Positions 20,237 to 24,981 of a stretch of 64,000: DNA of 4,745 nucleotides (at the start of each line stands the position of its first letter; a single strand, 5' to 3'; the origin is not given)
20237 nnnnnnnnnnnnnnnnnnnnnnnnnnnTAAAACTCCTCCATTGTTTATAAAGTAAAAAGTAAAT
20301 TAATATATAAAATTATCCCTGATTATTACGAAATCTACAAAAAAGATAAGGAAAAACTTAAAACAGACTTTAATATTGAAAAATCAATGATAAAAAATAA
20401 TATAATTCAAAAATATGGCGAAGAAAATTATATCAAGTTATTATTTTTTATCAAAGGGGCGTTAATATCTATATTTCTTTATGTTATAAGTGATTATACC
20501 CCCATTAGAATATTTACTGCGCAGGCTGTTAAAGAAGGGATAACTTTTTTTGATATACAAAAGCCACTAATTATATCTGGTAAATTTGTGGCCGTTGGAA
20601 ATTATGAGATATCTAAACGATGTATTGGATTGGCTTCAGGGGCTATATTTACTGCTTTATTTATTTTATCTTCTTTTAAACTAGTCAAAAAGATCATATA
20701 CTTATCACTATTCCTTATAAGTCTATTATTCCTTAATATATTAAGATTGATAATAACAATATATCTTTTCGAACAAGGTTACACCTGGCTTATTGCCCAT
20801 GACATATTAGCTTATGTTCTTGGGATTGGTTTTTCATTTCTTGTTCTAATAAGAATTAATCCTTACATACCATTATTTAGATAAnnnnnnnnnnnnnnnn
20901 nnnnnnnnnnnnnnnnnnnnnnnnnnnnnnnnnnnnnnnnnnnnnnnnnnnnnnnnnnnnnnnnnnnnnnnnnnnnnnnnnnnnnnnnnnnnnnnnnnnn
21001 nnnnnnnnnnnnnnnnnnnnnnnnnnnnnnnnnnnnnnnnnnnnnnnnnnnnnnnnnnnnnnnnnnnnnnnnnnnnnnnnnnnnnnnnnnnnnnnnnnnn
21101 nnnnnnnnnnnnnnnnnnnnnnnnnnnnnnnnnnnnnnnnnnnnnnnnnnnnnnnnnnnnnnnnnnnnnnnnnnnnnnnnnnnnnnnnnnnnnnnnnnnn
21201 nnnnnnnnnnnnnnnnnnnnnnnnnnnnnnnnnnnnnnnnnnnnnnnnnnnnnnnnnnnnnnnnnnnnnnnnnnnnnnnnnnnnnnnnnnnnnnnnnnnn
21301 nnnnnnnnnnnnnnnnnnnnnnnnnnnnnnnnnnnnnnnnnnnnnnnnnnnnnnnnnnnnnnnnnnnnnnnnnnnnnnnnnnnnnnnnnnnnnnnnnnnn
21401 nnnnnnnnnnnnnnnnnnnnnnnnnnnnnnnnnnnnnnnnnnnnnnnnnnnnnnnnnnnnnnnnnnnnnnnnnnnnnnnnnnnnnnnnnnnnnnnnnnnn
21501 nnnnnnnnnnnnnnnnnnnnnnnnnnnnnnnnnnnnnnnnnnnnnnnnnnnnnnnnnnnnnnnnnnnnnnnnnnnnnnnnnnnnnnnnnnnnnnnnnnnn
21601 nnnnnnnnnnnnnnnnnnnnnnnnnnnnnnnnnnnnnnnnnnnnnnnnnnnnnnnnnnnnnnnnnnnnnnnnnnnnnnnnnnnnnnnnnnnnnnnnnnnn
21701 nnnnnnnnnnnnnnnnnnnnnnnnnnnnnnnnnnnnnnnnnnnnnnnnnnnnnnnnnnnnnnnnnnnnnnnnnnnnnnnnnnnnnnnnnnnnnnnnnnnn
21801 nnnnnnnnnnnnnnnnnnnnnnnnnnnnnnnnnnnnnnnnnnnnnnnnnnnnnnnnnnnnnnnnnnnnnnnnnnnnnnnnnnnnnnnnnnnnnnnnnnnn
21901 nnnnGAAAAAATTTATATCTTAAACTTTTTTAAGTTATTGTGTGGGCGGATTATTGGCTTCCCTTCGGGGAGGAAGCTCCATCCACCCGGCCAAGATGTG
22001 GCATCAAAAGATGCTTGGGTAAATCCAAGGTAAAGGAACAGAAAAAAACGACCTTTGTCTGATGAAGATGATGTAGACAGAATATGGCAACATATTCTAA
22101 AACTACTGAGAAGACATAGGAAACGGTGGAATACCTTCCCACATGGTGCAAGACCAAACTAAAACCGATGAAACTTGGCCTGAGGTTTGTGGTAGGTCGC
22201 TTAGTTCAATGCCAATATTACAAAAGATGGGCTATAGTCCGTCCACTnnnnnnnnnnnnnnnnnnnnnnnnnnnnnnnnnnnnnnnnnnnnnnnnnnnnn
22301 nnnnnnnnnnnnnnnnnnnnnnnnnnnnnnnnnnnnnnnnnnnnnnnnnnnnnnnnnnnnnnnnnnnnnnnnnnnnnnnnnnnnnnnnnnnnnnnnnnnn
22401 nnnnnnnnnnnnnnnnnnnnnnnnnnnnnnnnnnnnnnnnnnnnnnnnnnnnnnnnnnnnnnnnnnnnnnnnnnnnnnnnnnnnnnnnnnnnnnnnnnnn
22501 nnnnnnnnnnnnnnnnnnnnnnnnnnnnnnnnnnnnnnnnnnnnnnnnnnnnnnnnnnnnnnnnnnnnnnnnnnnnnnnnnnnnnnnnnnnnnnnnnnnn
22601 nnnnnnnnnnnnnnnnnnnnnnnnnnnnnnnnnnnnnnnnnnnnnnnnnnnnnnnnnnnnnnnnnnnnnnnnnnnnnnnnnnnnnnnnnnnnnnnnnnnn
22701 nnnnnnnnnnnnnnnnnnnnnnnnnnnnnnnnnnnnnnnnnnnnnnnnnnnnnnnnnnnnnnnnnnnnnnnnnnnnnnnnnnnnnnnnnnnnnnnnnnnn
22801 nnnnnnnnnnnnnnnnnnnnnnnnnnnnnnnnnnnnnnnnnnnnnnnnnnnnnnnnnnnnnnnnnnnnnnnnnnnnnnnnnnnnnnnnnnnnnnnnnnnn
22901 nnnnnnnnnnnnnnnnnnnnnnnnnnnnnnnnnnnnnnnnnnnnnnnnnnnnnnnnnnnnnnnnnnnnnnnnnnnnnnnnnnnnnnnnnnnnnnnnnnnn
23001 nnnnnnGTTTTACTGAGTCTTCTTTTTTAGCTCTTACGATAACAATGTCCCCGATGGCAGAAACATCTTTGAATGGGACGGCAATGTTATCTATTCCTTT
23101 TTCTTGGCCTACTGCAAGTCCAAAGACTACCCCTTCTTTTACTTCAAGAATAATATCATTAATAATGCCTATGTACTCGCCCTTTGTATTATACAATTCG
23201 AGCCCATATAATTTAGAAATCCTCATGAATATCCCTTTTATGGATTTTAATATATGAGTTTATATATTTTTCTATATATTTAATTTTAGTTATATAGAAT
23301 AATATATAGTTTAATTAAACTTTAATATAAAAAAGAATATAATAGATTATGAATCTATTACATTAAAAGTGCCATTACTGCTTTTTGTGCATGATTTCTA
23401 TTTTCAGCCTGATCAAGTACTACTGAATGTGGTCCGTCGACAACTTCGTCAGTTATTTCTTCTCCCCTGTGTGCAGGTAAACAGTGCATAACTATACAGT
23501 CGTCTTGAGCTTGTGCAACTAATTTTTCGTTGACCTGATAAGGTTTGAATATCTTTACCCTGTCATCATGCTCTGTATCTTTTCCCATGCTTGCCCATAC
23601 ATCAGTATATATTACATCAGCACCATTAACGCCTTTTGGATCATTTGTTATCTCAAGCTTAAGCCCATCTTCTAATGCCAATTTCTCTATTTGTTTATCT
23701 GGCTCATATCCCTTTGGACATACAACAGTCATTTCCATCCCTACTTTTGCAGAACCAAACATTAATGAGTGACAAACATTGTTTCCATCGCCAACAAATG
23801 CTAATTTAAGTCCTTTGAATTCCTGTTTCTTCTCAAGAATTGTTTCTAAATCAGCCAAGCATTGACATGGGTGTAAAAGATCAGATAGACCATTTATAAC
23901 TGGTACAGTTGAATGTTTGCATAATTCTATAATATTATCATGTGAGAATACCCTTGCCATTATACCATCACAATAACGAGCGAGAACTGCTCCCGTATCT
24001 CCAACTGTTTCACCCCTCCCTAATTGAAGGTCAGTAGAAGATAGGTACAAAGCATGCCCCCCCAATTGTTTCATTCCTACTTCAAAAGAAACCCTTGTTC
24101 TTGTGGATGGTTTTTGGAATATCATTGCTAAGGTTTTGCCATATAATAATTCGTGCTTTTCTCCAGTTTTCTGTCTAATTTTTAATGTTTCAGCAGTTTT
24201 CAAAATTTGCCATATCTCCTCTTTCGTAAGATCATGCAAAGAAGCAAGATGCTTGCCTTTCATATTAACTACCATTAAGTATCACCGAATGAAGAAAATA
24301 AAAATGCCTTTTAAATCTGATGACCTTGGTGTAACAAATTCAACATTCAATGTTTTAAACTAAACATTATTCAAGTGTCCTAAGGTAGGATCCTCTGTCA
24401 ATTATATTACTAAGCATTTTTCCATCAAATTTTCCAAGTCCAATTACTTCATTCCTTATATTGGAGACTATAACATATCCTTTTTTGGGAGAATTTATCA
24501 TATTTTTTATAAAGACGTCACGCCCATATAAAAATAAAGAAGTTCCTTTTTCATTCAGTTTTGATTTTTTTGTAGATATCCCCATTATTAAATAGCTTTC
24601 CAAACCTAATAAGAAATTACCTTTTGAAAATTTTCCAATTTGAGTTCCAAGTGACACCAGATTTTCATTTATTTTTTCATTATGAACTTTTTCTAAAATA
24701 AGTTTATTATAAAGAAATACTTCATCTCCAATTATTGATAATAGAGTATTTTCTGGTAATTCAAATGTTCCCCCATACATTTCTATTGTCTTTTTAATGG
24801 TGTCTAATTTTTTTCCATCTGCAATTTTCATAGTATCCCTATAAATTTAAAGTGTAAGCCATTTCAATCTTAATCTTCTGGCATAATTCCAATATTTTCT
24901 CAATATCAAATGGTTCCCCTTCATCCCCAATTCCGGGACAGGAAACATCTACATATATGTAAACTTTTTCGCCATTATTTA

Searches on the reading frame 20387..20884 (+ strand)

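Call 46: search_protein_families(library=pfam, proteins=[window:20387-20884:+], max_evalue=0.001)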
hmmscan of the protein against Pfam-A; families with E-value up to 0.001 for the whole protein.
window:20387-20884:+ (165 aa): 1 family
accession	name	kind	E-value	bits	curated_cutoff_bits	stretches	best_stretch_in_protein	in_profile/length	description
PF09721.15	Exosortase_EpsH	-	2e-05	24.6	25.7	1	19-140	106-234/254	Transmembrane exosortase (Exosortase_EpsH)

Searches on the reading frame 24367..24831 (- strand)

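Call 60: search_protein_families(library=pfam, proteins=[window:24367-24831:-], max_evalue=0.0001)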
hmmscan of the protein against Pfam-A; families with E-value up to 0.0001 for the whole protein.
window:24367-24831:- (154 aa): 2 families
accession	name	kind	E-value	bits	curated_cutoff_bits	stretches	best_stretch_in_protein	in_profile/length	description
PF03657.19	UPF0113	-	1.7e-13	51.1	23.8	1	91-151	3-72/73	UPF0113 PUA domain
PF17833.7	pre-PUA_NIP7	-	1.1e-08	35.6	23.1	1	6-74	6-77/80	NIP7/UPF0113, pre-PUA domain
